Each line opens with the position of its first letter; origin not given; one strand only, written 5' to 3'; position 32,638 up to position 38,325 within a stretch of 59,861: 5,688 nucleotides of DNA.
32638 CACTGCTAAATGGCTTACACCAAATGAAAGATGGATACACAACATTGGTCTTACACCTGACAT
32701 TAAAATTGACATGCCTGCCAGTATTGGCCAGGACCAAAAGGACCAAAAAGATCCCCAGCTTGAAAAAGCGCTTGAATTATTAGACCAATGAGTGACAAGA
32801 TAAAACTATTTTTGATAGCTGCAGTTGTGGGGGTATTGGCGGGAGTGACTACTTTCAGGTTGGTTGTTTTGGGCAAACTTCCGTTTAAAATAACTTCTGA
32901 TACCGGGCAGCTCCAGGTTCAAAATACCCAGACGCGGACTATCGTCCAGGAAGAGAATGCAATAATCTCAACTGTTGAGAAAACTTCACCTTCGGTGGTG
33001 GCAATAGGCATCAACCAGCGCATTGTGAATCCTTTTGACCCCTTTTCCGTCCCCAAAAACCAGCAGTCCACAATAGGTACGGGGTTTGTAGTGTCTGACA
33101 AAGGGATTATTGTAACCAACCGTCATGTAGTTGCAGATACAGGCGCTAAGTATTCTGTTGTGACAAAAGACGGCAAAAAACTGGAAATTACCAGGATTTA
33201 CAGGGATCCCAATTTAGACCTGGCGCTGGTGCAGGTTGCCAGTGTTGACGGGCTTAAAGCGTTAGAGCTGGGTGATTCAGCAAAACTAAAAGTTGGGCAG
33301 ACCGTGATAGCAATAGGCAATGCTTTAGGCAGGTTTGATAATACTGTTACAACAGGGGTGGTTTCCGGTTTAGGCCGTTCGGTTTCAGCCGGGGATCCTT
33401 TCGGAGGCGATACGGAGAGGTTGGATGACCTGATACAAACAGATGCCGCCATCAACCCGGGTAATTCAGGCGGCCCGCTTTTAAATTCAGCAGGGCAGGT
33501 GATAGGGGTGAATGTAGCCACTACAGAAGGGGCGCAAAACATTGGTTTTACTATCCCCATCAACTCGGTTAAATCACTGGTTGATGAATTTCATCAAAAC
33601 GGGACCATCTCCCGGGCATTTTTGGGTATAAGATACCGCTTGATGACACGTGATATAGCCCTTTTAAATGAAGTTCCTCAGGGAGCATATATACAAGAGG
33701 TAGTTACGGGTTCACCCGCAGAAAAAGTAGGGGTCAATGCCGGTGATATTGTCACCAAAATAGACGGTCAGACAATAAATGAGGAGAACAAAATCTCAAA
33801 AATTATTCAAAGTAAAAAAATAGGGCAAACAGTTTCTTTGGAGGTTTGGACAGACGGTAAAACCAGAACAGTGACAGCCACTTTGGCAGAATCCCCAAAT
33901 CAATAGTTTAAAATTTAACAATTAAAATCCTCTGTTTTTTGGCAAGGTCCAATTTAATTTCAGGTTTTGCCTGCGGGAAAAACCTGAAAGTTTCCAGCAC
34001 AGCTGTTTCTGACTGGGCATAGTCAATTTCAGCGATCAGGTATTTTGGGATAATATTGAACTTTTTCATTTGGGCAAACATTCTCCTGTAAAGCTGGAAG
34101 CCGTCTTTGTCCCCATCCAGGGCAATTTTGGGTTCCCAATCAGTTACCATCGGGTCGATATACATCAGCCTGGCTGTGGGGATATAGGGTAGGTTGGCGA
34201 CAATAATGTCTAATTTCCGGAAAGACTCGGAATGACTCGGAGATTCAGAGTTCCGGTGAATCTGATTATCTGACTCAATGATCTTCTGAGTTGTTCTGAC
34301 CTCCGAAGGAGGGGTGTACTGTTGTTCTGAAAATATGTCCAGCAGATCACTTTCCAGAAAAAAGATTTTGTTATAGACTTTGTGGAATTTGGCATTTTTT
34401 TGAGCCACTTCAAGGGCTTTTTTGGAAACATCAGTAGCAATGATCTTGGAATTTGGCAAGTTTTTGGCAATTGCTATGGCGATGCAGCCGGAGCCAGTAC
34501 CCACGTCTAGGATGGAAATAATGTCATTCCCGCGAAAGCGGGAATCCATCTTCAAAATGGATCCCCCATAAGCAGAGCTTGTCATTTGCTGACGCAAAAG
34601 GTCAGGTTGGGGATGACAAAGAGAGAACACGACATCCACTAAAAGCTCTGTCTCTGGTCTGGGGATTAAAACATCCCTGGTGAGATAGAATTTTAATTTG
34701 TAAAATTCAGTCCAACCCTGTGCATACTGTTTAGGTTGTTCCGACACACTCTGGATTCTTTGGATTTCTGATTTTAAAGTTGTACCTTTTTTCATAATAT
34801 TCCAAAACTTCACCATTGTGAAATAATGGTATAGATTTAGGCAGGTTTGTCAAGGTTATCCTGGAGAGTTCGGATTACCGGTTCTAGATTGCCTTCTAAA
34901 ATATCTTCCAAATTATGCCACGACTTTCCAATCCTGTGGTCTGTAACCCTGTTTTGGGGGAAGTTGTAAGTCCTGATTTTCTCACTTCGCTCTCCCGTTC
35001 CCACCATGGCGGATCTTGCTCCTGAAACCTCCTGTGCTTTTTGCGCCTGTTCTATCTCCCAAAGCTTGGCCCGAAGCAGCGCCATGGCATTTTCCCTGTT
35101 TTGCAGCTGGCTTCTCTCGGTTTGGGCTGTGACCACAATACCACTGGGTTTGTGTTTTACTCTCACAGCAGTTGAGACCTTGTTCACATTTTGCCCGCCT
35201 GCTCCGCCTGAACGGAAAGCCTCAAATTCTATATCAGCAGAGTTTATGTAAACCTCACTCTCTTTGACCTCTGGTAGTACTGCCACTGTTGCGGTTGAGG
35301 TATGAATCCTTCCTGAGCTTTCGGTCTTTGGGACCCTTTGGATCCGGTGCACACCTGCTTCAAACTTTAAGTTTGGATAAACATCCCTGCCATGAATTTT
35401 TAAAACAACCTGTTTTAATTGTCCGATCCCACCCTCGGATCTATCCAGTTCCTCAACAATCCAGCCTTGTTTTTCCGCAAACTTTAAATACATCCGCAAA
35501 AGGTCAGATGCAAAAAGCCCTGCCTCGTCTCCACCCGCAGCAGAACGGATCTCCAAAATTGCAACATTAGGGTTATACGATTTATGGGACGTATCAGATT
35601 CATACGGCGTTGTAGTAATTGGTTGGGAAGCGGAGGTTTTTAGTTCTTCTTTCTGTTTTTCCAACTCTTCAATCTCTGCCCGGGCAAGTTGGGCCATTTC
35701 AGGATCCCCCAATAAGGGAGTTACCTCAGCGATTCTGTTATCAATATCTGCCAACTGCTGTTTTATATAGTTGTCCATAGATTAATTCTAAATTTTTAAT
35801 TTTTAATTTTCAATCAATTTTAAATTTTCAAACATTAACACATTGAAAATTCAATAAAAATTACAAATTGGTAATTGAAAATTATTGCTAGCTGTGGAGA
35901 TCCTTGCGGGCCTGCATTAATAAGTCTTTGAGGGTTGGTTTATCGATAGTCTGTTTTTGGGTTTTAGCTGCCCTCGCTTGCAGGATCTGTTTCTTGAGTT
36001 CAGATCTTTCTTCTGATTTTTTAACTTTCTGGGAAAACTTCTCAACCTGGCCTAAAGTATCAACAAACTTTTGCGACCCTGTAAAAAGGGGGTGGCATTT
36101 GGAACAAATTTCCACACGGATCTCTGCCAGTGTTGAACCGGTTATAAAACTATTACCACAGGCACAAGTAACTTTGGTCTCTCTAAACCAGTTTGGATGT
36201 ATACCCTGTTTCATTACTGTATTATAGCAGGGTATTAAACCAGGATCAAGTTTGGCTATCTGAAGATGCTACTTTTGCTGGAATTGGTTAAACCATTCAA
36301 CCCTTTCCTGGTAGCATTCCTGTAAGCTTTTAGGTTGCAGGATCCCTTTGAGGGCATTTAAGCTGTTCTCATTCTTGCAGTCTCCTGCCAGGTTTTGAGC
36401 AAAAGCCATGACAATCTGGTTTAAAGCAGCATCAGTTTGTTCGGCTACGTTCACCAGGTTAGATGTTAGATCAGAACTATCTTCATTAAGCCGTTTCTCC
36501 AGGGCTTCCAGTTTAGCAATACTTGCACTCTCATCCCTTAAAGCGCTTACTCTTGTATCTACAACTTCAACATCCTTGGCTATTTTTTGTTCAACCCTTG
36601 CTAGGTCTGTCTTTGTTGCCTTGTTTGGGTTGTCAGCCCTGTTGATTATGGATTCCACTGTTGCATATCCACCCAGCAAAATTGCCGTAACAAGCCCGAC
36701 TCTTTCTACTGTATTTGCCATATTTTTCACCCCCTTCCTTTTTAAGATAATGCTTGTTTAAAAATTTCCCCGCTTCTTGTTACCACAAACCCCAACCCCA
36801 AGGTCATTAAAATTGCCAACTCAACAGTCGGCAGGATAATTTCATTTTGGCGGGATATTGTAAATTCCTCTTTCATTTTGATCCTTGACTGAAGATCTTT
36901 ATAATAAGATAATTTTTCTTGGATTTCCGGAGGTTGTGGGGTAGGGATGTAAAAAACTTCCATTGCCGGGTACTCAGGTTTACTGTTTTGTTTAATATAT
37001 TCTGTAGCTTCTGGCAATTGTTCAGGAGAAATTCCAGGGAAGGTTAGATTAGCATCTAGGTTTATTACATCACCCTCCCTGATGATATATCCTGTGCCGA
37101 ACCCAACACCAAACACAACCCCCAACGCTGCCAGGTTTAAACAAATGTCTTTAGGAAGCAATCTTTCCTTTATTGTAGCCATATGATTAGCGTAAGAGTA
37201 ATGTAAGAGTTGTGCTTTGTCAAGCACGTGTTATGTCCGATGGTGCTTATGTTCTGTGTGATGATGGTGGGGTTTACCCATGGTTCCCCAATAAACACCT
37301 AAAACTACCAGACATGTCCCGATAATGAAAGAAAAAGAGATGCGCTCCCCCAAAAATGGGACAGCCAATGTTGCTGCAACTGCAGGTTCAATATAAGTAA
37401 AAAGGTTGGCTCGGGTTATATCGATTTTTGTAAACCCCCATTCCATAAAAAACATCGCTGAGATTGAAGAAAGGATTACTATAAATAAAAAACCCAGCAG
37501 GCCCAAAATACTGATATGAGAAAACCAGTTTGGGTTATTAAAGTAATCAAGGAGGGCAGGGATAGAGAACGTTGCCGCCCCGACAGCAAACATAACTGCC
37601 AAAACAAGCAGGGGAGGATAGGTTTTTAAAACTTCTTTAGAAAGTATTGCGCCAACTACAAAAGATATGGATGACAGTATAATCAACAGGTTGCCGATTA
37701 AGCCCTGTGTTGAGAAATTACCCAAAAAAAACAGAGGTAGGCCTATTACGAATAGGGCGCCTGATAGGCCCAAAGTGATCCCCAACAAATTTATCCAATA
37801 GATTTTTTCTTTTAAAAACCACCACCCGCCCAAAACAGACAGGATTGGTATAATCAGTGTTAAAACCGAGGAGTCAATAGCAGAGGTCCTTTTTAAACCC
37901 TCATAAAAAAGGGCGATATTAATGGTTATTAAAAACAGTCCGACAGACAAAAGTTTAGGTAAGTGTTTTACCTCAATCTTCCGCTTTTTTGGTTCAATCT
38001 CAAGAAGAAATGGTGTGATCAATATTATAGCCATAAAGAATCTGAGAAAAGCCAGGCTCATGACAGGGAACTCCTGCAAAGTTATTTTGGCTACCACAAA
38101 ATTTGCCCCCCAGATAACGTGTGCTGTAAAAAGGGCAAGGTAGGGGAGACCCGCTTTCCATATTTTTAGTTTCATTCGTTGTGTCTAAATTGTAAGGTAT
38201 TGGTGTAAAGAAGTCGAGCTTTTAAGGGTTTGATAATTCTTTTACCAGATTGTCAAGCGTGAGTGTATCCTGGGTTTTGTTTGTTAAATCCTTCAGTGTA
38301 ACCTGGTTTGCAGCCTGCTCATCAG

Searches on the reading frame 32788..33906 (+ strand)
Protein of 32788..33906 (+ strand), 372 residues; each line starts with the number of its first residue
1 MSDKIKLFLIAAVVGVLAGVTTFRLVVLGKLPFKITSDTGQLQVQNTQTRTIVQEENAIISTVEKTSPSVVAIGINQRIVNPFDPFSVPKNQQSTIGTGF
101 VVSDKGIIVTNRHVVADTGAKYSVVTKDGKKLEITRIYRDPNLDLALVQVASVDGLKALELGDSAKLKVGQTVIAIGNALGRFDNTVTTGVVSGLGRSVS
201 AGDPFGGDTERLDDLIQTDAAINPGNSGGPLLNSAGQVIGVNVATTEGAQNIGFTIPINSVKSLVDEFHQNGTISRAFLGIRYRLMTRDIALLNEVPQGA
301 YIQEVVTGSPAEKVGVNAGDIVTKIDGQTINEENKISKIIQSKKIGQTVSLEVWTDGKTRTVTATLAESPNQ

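Call 12: search_protein_families(library=pfam, max_evalue=0.001, proteins=[window:32788-33906:+])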
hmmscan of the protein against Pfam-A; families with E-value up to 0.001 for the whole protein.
window:32788-33906:+ (372 aa): 7 families
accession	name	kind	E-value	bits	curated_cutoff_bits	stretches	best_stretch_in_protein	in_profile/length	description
PF13365.12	Trypsin_2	-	3.8e-36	125.4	27.6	1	97-241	1-144/144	Trypsin-like peptidase domain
PF00089.32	Trypsin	-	8.7e-22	78.5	20.6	1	90-263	18-218/220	Trypsin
PF13180.12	PDZ_2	-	2.5e-16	60.1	27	1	278-366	2-80/80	PDZ domain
PF17820.7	PDZ_6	-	5.4e-11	42.5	27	1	302-354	2-53/54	PDZ domain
PF00595.29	PDZ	-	5.3e-10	40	23.2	1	276-353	9-80/81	PDZ domain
PF14685.13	PDZ_Tricorn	-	2.4e-07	31.1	25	1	294-363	17-87/88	Tricorn protease PDZ domain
PF10459.15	Peptidase_S46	-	3.5e-05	23.1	22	0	97-125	49-77/698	Peptidase S46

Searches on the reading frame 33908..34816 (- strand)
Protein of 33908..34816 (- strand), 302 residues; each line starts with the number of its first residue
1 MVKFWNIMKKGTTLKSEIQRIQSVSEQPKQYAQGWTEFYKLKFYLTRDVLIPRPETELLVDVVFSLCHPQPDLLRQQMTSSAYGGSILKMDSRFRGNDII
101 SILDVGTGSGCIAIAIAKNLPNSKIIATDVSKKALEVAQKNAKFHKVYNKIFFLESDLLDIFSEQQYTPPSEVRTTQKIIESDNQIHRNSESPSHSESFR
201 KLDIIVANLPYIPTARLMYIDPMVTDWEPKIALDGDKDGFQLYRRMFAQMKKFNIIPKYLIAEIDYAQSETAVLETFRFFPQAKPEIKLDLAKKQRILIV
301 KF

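Call 12: search_protein_families(library=pfam, max_evalue=0.001, proteins=[window:33908-34816:-])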
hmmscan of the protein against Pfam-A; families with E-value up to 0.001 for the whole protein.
window:33908-34816:- (302 aa): 15 families
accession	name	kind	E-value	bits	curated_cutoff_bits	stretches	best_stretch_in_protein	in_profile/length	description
PF06325.19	PrmA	-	4e-11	43.4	22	1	89-159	154-222/296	Ribosomal protein L11 methyltransferase (PrmA)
PF05175.20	MTS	-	6.7e-10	39.3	23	1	101-167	34-99/170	Methyltransferase small domain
PF13649.12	Methyltransf_25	-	3.2e-09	37.8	27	1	102-161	1-58/97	Methyltransferase domain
PF13847.12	Methyltransf_31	-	7.4e-09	35.9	27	1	101-167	6-70/145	Methyltransferase domain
PF08242.18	Methyltransf_12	-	3.2e-07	31.4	30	1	103-149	1-47/98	Methyltransferase domain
PF09445.16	Methyltransf_15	-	7e-07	29.4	22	1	102-166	4-66/165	RNA cap guanine-N2 methyltransferase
PF12847.13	Methyltransf_18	-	1.1e-06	29.2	27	1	101-166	17-82/151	Methyltransferase domain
PF10294.15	Methyltransf_16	-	3.2e-05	24.2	21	1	95-151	43-100/174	Lysine methyltransferase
PF01596.23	Methyltransf_3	-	4.8e-05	23.2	22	1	76-163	24-110/204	O-methyltransferase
PF08241.18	Methyltransf_11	-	6.2e-05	24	21.2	1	103-160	1-53/95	Methyltransferase domain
PF02005.22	TRM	-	0.00016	21.4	27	1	81-155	50-107/376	N2,N2-dimethylguanosine tRNA methyltransferase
PF02390.23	Methyltransf_4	-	0.00017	21.6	24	1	102-163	5-65/173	Putative methyltransferase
PF02475.24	TRM5-TYW2_MTfase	-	0.0002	21.8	28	1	102-163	40-101/164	TRM5/TYW2 methyltransferase domain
PF01209.24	Ubie_methyltran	-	0.00033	20.5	20.1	1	89-157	41-106/233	ubiE/COQ5 methyltransferase family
PF00891.24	Methyltransf_2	-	0.00057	19.7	22.3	1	97-158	61-120/210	O-methyltransferase domain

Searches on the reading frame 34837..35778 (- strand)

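Call 12: search_protein_families(library=pfam, max_evalue=0.001, proteins=[window:34837-35778:-])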
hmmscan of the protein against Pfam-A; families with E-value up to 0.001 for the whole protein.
window:34837-35778:- (313 aa): 2 families
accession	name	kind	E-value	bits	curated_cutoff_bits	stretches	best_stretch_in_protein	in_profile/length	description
PF03462.23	PCRF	-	1.6e-47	162.3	24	1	8-165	43-194/194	PCRF domain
PF00472.26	RF-1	-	3.8e-39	133.7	35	1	173-282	2-116/116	RF-1 domain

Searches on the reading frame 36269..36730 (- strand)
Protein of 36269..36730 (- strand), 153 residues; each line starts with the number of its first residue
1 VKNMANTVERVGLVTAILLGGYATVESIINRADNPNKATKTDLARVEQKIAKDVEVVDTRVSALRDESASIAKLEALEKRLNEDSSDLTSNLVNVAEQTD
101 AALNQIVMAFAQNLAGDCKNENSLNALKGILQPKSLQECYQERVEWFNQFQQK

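Call 59: search_protein_families(library=pfam, max_evalue=0.001, proteins=[window:36269-36730:-])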
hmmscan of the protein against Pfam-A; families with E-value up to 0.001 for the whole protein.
window:36269-36730:- (153 aa): 1 family
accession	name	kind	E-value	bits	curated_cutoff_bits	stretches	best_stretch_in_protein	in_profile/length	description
PF01442.23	Apolipoprotein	-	0.00065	19.9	90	1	40-116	54-132/190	Apolipoprotein A1/A4/E domain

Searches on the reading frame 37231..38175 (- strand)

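Call 12: search_protein_families(library=pfam, max_evalue=0.001, proteins=[window:37231-38175:-])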
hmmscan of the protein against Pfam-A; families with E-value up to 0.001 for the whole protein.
window:37231-38175:- (314 aa): 1 family
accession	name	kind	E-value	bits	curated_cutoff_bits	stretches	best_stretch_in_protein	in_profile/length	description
PF00892.27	EamA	-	9.6e-43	146.1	28.2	2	12-144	4-134/135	EamA-like transporter family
